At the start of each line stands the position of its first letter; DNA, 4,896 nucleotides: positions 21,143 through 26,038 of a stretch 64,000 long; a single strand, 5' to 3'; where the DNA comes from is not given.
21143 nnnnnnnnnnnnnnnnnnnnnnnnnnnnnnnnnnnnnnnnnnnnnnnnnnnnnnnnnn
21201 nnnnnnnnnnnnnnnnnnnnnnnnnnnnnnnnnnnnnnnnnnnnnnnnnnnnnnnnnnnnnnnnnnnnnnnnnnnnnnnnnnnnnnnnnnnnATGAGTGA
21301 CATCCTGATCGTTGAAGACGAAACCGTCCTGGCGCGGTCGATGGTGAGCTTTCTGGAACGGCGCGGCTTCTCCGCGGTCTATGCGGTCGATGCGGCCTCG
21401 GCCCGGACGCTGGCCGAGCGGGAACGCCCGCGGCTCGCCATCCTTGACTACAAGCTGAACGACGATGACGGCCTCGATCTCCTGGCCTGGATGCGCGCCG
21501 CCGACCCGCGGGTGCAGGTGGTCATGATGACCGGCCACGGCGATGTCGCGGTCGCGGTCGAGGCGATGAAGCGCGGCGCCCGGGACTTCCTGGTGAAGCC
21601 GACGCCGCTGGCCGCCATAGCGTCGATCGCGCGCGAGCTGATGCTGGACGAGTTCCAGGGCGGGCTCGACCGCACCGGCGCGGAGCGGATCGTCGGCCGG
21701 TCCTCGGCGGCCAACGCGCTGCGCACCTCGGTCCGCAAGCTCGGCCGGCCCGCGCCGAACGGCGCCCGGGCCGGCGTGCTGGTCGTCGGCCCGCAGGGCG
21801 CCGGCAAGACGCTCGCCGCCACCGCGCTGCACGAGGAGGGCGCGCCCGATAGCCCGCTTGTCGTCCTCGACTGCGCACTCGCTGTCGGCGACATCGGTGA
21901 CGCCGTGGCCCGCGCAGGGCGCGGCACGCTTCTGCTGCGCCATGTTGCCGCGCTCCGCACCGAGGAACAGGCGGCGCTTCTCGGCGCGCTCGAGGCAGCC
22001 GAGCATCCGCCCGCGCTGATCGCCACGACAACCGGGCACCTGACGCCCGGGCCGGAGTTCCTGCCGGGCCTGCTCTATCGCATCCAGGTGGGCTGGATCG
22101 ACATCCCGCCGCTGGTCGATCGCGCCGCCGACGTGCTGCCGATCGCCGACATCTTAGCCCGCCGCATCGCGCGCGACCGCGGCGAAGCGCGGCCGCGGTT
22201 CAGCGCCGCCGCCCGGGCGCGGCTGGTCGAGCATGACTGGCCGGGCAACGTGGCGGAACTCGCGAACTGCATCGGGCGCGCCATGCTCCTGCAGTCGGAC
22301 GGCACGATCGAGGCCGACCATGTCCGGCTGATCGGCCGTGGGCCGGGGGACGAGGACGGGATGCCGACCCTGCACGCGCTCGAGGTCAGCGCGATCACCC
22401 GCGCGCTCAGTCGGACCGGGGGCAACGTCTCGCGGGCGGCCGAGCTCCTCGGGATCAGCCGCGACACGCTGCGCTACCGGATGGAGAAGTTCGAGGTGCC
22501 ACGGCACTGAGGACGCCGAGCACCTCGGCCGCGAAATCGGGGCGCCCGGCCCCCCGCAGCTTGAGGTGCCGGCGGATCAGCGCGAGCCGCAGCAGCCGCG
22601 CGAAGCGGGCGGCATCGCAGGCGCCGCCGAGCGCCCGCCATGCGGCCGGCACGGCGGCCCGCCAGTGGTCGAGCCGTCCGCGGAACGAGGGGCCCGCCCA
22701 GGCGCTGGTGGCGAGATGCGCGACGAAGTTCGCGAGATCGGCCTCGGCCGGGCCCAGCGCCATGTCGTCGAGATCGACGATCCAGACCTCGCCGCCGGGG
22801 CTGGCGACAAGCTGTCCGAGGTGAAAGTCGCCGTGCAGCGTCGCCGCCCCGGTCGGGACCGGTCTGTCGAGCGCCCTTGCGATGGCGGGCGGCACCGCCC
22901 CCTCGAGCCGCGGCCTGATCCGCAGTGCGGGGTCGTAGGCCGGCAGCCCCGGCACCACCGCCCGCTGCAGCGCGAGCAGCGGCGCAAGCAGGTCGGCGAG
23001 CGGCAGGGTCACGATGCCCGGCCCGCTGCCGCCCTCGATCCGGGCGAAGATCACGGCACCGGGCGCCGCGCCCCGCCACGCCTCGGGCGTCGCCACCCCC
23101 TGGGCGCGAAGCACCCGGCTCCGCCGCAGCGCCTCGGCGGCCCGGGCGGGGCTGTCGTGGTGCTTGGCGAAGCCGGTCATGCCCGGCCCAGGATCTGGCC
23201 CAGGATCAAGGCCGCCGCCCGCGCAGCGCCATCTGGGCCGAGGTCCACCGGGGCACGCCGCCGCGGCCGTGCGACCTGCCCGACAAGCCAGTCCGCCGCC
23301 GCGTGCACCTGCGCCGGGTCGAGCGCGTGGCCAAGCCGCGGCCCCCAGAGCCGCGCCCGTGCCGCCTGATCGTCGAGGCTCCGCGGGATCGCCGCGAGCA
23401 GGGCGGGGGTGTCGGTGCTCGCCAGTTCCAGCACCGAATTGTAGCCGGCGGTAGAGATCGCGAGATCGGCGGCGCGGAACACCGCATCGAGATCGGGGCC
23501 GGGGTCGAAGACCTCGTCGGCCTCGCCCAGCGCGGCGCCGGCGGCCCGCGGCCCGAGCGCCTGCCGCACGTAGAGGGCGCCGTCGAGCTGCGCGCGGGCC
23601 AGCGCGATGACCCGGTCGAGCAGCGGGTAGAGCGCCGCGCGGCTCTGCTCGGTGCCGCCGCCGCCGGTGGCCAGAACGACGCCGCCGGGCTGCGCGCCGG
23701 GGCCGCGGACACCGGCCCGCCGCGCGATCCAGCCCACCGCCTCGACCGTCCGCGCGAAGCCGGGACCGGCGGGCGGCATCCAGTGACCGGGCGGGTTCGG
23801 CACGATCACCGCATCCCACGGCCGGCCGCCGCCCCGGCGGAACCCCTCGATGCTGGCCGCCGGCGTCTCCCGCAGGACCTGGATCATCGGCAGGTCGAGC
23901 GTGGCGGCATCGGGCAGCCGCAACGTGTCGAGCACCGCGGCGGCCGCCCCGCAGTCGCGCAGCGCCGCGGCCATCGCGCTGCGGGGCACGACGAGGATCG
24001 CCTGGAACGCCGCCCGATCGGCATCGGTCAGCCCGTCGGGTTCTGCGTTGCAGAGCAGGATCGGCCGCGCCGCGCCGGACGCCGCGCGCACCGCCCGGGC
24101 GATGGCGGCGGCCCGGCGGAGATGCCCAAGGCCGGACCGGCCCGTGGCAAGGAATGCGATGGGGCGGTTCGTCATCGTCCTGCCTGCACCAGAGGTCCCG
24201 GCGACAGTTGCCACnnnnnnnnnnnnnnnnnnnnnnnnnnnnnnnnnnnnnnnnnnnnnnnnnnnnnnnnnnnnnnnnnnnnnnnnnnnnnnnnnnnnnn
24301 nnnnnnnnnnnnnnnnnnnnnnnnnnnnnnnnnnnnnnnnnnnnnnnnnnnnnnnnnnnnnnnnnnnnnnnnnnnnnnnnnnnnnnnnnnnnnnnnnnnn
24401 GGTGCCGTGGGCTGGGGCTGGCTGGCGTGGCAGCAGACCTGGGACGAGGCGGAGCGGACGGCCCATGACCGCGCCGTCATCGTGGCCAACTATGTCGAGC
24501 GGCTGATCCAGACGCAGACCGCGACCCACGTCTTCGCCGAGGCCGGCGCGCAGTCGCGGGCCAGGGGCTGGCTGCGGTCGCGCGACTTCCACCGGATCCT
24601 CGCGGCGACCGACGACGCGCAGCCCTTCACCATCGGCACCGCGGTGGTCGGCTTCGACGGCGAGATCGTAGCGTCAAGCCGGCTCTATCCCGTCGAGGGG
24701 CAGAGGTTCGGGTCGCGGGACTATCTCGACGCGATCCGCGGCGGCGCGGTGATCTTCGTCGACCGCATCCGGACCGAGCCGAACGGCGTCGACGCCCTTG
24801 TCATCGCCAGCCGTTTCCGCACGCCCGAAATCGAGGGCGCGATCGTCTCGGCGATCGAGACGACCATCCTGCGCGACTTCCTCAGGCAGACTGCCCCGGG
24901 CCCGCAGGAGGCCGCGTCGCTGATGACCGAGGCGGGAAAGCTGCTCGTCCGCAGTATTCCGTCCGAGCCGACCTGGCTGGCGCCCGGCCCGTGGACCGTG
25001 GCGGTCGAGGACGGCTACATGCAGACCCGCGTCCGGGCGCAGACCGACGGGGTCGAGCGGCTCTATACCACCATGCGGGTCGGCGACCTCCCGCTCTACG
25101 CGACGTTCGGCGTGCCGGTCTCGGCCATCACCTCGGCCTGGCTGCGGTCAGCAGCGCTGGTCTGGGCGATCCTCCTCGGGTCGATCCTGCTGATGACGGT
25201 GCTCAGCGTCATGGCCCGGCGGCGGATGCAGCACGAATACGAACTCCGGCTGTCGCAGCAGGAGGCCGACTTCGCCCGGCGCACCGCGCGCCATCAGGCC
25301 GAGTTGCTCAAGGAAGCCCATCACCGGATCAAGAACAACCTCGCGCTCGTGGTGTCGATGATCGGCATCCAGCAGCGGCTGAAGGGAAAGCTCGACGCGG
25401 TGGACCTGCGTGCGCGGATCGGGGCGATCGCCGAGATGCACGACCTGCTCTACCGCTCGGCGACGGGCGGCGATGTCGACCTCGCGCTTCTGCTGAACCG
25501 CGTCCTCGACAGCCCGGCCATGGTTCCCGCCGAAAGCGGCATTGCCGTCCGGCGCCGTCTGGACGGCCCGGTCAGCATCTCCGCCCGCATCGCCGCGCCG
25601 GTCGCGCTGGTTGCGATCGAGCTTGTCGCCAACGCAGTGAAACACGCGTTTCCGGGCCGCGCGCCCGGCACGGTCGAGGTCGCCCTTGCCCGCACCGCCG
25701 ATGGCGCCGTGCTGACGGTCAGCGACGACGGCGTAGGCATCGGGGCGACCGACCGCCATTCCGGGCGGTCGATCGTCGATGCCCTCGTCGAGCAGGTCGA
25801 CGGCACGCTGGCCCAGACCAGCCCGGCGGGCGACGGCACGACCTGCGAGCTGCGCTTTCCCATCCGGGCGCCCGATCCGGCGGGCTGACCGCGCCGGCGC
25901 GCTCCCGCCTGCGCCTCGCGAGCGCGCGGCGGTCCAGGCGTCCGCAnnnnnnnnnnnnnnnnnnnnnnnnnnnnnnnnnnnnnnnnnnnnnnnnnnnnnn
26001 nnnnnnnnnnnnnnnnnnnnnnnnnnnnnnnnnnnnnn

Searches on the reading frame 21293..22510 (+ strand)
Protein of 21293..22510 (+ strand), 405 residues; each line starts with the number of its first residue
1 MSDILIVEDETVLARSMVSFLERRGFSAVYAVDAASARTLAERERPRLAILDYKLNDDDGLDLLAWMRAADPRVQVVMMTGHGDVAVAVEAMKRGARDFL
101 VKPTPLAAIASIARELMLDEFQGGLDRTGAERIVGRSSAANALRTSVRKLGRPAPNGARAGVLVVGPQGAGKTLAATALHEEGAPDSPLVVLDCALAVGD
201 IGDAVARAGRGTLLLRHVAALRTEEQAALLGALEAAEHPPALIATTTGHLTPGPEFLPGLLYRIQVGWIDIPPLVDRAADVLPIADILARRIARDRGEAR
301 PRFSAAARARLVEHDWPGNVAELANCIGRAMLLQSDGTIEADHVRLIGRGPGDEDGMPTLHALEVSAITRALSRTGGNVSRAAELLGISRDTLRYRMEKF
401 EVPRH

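Call 3: search_protein_families(library=pfam, proteins=[window:21293-22510:+], max_evalue=0.01)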
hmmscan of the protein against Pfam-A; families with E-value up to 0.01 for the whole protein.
window:21293-22510:+ (405 aa): 11 families
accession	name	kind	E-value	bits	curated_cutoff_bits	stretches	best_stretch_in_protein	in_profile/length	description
PF00072.30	Response_reg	-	1.9e-23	83.2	30.2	1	4-110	1-107/111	Response regulator receiver domain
PF25601.1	AAA_lid_14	-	3.1e-15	56.2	27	1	276-345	2-71/87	AAA+ ATPase lid domain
PF02954.25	HTH_8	-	1.7e-14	53.7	22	1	362-400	4-42/42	Bacterial regulatory protein, Fis family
PF14532.12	Sigma54_activ_2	-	1e-11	45.6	25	1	134-274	1-138/138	Sigma-54 interaction domain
PF13556.12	HTH_30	-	4.1e-07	30.1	27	1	370-401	6-37/59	PucR C-terminal helix-turn-helix domain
PF00158.32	Sigma54_activat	-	8.2e-07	29.3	20.2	1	147-196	12-60/168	Sigma-54 interaction domain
PF13191.12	AAA_16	-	0.00099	20.1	32.6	1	133-244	2-104/167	AAA ATPase domain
PF20432.4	Xre-like-HTH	-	0.0021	18.7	25.8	1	360-397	7-43/63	Antitoxin Xre-like helix-turn-helix domain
PF13518.12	HTH_28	-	0.0022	18.5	25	1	368-401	6-37/52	Helix-turn-helix domain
PF12840.13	HTH_20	-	0.0027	18.1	27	0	367-400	8-42/51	Helix-turn-helix domain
PF13551.12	HTH_29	-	0.008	16.7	28.1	0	372-394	7-30/64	Winged helix-turn helix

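Call 4: search_protein_families(library=ncbifam, proteins=[window:21293-22510:+], max_evalue=0.01)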
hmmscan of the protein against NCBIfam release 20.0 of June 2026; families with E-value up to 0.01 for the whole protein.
window:21293-22510:+ (405 aa): 102 families (the best 25 are shown)
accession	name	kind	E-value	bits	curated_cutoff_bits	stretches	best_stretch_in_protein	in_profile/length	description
NF051870.1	NAssimRespRegNtrX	equivalog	1.7e-45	155.7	600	2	1-196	1-200/452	nitrogen assimilation response regulator NtrX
NF047793.1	ResRegPgtA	equivalog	6.4e-44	150.4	650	1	3-403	7-409/414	two-component system response regulator PgtA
TIGR02915.1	PEP_resp_reg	equivalog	3.5e-42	144.8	502.6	2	256-402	294-444/445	PEP-CTERM-box response regulator transcription factor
NF041946.1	LuxO_transreg_Vib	equivalog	3.4e-39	134.9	800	2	7-196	2-194/463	quorum-sensing sigma-54 dependent transcriptional regulator LuxO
TIGR01818.1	ntrC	equivalog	1.1e-37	129.9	558.6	2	4-195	1-194/463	nitrogen regulation protein NR(I)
NF008469.0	PRK11361.1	equivalog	3e-36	125.1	714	2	3-195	6-203/461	acetoacetate metabolism transcriptional regulator AtoC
NF007689.0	PRK10365.1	equivalog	9.8e-35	120.2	760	2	3-195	7-199/441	sigma-54-dependent response regulator transcription factor ZraR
NF011695.0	PRK15115.1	equivalog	1.8e-31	109.4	763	2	3-195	8-195/445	two-component system response regulator GlrR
NF050807.1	TransRegFlbDCaul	equivalog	6.8e-26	91.1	750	2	256-346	273-363/454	sigma-54-dependent transcriptional regulator FlbD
NF049963.1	RespRegFlgRCampy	domain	2.9e-24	85.7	750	2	254-401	287-428/429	fla regulon two-component system response regulator FlgR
NF008176.1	PRK10923.1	equivalog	9.7e-24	83.8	620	2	4-195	6-198/469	nitrogen regulation protein NR(I)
TIGR01817.1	nifA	equivalog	1.2e-22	80.4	528.85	1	255-345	350-439/534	nif-specific transcriptional activator NifA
NF038308.1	RNA_repair_RtcR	equivalog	1.5e-22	80.1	650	2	206-345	275-433/530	RNA repair transcriptional activator RtcR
TIGR02974.1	phageshock_pspF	equivalog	1.8e-22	80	443.55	1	254-340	152-239/336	phage shock protein operon transcriptional activator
NF008485.2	PRK11388.1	equivalog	1.1e-21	76.8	551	1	149-402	346-637/643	dihydroxyacetone kinase operon transcriptional regulator DhaR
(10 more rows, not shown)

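Call 60: list_cluster_members(proteins=[P0001, window:21293-22507:+, window:13954-15720:-, P0075, P0279, P0054])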
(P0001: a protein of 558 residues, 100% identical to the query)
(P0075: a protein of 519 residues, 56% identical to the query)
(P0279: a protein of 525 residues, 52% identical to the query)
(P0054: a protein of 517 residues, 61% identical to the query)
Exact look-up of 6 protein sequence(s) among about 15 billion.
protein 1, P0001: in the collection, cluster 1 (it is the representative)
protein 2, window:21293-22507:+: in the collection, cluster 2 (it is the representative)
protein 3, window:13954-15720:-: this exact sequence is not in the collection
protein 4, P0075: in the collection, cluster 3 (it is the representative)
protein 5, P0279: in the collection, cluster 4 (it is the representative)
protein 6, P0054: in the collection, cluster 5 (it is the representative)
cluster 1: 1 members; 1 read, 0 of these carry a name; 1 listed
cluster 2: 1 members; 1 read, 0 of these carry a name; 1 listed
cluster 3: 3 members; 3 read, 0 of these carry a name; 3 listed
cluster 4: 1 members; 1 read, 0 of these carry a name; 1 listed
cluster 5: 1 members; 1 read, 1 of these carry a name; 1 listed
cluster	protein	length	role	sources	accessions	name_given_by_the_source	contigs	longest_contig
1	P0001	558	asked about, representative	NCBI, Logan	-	-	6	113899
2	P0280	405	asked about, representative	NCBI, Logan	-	-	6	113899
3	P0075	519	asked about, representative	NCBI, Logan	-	-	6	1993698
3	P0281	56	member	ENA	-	-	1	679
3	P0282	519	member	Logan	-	-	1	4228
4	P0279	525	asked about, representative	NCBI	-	-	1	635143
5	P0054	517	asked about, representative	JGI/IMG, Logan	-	predicted glycosyltransferase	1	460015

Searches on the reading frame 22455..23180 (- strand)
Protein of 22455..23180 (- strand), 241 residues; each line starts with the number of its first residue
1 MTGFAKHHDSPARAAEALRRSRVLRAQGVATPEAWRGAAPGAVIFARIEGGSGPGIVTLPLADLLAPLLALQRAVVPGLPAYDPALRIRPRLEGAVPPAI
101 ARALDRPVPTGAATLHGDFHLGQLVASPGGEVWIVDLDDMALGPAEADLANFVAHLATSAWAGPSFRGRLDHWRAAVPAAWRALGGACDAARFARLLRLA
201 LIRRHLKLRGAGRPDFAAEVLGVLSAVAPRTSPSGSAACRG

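Call 26: search_protein_families(library=pfam, proteins=[window:22455-23180:-], max_evalue=0.01)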
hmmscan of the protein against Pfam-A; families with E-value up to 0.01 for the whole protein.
window:22455-23180:- (241 aa): 1 family
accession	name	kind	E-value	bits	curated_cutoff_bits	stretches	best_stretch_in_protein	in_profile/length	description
PF01636.29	APH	-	5.1e-08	33.4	23.2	1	59-183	115-238/239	Phosphotransferase enzyme family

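Call 27: search_protein_families(library=ncbifam, proteins=[window:22455-23180:-], max_evalue=0.01)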
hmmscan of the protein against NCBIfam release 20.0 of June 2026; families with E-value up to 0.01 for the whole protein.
window:22455-23180:- (241 aa): 5 families
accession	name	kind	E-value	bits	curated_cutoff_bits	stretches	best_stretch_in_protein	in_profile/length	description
NF008738.0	PRK11768.1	equivalog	3.4e-05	23.4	194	1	106-149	192-232/327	serine/threonine protein kinase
NF000255.1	macrolide_MphF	exception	9.5e-05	21.9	650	1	109-202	188-277/299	Mph(F) family macrolide 2'-phosphotransferase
NF038156.1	lant_syn_V_LxmK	equivalog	0.0043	16.2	315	1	112-156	191-234/347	class V lanthionine synthetase subunit LxmK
TIGR02172.1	Fb_sc_TIGR02172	paralog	0.0057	16.5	228.2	1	101-152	142-192/226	TIGR02172 family protein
TIGR01767.2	MTRK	equivalog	0.0093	15.1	275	0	112-160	226-273/401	S-methyl-5-thioribose kinase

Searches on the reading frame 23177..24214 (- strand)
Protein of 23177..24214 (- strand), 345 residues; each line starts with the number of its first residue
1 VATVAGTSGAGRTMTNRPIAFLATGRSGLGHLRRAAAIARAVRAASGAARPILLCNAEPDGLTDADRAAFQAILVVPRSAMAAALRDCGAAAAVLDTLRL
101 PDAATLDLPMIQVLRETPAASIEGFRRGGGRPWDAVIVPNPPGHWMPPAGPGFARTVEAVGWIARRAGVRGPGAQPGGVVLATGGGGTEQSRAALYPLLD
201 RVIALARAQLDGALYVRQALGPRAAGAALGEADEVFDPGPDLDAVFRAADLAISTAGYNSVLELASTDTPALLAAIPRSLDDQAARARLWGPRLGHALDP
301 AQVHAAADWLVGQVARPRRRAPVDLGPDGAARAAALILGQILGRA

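Call 3: search_protein_families(library=pfam, proteins=[window:23177-24214:-], max_evalue=0.01)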
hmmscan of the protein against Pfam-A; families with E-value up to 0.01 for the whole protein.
window:23177-24214:- (345 aa): 1 family
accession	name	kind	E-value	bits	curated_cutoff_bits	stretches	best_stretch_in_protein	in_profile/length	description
PF04101.22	Glyco_tran_28_C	-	0.0013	19.2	22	1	240-283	63-107/166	Glycosyltransferase family 28 C-terminal domain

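Call 4: search_protein_families(library=ncbifam, proteins=[window:23177-24214:-], max_evalue=0.01)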
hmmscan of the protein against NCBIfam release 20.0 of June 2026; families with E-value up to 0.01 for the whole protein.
window:23177-24214:- (345 aa): 1 family
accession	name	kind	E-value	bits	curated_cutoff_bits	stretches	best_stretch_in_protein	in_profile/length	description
TIGR01133.1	murG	equivalog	0.00016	20.8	250.25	1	233-288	242-295/353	undecaprenyldiphospho-muramoylpentapeptide beta-N-acetylglucosaminyltransferase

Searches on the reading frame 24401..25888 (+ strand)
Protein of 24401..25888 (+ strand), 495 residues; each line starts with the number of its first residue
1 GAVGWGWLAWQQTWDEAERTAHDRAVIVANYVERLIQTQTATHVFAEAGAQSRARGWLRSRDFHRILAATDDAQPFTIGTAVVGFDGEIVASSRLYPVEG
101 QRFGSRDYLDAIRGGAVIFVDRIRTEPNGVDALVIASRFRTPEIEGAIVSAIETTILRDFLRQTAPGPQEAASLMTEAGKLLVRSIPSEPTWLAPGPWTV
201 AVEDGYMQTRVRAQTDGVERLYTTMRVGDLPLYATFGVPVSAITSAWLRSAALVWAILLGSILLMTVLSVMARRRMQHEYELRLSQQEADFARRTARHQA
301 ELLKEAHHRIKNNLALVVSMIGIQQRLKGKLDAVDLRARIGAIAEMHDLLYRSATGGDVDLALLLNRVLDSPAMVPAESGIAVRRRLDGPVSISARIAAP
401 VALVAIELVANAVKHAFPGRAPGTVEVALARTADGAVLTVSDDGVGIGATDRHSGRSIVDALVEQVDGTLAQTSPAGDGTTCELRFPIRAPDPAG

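Call 26: search_protein_families(library=pfam, proteins=[window:24401-25888:+], max_evalue=0.01)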
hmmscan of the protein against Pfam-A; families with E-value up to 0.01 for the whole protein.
window:24401-25888:+ (495 aa): 5 families
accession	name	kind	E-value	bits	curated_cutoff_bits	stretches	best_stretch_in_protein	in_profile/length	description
PF07568.18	HisKA_2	-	6.5e-12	45.8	22.3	1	305-370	1-70/76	Histidine kinase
PF02518.31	HATPase_c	-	7.9e-10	39.6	26.4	1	402-488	7-109/111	Histidine kinase-, DNA gyrase B-, and HSP90-like ATPase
PF07536.20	HWE_HK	-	1e-08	36.2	22.8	1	305-370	1-67/83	HWE histidine kinase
PF13581.12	HATPase_c_2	-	3.9e-07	30.6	27.4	1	394-447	25-79/127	Histidine kinase-like ATPase domain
PF02743.24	dCache_1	-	0.00011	22.2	45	1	54-185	46-183/240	Cache domain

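Call 27: search_protein_families(library=ncbifam, proteins=[window:24401-25888:+], max_evalue=0.01)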
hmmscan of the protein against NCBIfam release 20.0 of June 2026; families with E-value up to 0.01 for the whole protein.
window:24401-25888:+ (495 aa): 16 families
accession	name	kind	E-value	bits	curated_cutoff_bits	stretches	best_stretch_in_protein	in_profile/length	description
NF051872.1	HisKinPhyk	equivalog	1.6e-32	112.8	750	2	299-487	343-537/537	sensor histidine kinase PhyK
NF052306.1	BluLightHisKinLov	equivalog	6.7e-16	58.1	450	1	297-474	147-321/334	blue-light-activated histidine kinase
NF010077.0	PRK13559.1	subfamily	8.2e-16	57.8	361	1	291-490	162-361/364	hypothetical protein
TIGR02966.1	phoR_proteo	equivalog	7.8e-07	28.4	334.2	1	358-450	188-276/333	phosphate regulon sensor histidine kinase PhoR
NF008184.0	PRK10935.1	equivalog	2.4e-06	26.5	553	1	406-488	477-559/565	nitrate/nitrite two-component system sensor histidine kinase NarQ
NF046044.1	PnpS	equivalog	2.1e-05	23.7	400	0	400-451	285-333/390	two-component system histidine kinase PnpS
NF047405.1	SensHisKinSapS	equivalog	0.00012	21.6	550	1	402-453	229-277/341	two-component system sensor histidine kinase SapS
NF041735.1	hist_kin_RppB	equivalog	0.00046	19.1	400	1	406-452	339-382/438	two-component system sensor histidine kinase RppB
NF040691.1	MtrAB_MtrB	equivalog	0.0015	17.6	450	1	358-449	345-432/507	MtrAB system histidine kinase MtrB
NF047874.1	MASE3_PAS_HK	subfamily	0.0021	16.9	560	0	407-449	526-565/655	MASE3 domain-containing sensor histidine kinase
NF033092.0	HK_WalK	equivalog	0.0039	15.8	725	0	359-451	447-536/594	cell wall metabolism sensor histidine kinase WalK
NF003144.0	PRK04069.1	equivalog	0.0042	16.5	145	1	406-452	48-94/161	anti-sigma B factor RsbW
NF041336.1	CheA_Halo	equivalog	0.0065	15.1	950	0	452-488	501-537/666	chemotaxis protein CheA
NF008235.0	PRK11006.1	equivalog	0.0075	15.2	390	0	407-450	324-364/431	phosphate regulon sensor histidine kinase PhoR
NF041947.1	LuxQ_Vibrio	equivalog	0.0094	13.9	1200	0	455-488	663-696/843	quorum-sensing autoinducer 2 sensor kinase/phosphatase LuxQ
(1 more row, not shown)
